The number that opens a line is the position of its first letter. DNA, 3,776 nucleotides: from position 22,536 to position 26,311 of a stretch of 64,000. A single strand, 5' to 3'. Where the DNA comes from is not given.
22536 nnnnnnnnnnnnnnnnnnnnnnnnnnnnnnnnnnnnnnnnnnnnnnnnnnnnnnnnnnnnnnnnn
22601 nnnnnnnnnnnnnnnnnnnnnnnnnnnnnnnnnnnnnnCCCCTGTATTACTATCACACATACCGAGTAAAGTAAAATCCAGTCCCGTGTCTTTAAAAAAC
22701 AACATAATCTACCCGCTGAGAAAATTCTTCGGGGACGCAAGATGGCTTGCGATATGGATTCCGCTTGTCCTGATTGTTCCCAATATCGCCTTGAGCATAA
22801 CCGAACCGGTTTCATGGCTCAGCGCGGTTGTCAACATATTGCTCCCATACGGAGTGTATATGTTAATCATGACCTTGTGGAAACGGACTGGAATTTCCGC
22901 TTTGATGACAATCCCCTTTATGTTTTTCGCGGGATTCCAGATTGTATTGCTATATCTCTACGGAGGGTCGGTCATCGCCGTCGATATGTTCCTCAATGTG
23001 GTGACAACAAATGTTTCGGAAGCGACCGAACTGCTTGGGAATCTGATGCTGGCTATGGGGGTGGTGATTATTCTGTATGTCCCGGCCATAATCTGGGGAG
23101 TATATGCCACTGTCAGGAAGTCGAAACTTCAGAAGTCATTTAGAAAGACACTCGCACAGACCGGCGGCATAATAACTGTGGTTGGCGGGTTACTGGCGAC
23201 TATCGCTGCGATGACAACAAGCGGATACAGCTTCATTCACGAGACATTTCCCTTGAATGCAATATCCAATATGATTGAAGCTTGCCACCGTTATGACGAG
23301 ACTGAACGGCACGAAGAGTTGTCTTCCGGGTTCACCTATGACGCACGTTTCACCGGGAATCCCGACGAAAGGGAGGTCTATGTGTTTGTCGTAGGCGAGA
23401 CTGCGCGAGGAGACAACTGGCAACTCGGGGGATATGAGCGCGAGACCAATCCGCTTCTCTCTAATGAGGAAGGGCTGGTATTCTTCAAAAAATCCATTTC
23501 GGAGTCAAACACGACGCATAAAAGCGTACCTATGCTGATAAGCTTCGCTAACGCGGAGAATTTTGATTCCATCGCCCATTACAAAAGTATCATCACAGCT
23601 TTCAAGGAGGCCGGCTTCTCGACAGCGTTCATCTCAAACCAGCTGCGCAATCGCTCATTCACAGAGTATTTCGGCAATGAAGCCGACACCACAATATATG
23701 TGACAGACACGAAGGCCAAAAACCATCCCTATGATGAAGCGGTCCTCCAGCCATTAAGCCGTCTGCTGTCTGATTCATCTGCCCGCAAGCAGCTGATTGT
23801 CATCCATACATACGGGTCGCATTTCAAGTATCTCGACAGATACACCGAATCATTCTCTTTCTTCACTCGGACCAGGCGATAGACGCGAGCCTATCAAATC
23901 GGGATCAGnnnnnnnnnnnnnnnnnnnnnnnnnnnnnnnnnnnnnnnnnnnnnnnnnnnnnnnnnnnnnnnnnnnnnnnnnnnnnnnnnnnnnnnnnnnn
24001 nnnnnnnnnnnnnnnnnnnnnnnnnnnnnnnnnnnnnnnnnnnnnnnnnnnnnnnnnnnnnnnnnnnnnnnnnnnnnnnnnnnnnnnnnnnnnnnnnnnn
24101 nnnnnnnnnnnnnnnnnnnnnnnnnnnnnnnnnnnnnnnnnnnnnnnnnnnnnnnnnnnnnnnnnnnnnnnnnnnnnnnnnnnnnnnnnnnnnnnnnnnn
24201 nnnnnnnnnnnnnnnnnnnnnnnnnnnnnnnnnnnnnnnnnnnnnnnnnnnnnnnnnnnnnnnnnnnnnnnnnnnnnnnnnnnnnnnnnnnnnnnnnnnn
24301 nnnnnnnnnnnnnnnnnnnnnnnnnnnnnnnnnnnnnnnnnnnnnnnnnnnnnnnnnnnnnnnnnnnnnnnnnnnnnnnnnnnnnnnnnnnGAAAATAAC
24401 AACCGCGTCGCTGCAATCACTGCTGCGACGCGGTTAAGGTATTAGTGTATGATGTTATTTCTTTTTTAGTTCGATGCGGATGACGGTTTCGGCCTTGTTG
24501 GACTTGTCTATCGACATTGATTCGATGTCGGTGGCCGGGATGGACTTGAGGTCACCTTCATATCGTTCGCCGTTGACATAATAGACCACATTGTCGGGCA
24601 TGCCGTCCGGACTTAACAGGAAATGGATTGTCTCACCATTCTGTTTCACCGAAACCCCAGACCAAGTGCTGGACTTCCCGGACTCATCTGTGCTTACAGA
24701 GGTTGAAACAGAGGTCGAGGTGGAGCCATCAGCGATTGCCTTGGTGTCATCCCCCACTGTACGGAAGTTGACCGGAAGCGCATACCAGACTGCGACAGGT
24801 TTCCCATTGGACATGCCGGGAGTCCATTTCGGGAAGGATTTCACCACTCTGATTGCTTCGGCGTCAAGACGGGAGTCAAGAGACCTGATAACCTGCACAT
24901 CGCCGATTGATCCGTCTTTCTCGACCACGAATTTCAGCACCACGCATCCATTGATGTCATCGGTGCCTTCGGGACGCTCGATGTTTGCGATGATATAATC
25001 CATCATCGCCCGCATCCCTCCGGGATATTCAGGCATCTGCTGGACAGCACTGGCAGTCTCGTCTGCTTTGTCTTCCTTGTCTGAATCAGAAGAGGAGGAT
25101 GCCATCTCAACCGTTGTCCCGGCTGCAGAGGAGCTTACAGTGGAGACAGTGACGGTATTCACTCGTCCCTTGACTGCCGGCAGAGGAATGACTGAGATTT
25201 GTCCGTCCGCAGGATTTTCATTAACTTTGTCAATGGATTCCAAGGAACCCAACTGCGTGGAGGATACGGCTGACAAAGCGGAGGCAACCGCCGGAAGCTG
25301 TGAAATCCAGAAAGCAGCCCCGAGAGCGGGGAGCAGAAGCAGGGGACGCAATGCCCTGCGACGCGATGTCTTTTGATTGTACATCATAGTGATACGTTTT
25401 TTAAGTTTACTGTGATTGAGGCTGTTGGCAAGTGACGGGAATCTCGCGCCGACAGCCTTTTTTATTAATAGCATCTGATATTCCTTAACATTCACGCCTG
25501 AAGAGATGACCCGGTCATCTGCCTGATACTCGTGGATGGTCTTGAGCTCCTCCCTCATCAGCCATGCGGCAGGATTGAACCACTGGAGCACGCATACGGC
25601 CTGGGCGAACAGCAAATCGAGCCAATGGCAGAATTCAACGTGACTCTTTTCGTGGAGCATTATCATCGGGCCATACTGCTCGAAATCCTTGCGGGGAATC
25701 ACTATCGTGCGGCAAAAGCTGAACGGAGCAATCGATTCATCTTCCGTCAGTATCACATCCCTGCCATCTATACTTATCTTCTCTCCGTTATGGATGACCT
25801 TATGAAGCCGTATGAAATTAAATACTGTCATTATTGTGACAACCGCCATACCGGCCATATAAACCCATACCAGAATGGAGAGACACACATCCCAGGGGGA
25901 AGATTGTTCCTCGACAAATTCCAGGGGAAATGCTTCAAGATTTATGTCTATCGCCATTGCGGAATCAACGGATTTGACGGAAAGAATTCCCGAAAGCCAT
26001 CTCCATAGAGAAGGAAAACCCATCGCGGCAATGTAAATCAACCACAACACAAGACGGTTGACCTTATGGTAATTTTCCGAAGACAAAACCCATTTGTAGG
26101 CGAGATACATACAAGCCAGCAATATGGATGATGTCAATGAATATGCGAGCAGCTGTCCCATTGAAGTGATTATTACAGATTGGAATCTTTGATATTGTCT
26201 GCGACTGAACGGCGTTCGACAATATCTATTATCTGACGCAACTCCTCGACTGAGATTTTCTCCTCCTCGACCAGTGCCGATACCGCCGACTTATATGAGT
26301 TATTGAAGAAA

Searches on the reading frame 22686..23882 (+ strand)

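Call 80: search_protein_families(library=pfam, proteins=[window:22686-23882:+], max_evalue=0.00001)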
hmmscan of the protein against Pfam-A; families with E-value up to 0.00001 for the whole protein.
window:22686-23882:+ (398 aa): 2 families
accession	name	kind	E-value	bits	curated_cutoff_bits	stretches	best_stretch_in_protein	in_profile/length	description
PF00884.28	Sulfatase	-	7.4e-27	94.9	25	1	232-395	3-193/301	Sulfatase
PF08019.17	EptA_B_N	-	1.9e-09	38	22.3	1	57-195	4-143/152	Phosphoethanolamine transferase EptA/EptB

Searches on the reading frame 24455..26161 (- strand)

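Call 80: search_protein_families(library=pfam, proteins=[window:24455-26161:-], max_evalue=0.00001)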
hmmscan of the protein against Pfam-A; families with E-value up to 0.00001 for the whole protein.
window:24455-26161:- (568 aa): 2 families
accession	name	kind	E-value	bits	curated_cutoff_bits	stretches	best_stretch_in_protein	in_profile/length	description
PF03544.19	TonB_C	-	2.6e-18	66.7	24.6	1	402-467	13-78/79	Gram-negative bacterial TonB protein C-terminal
PF05569.17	Peptidase_M56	-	1.2e-09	38.2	31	1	86-260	91-296/296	BlaR1 peptidase M56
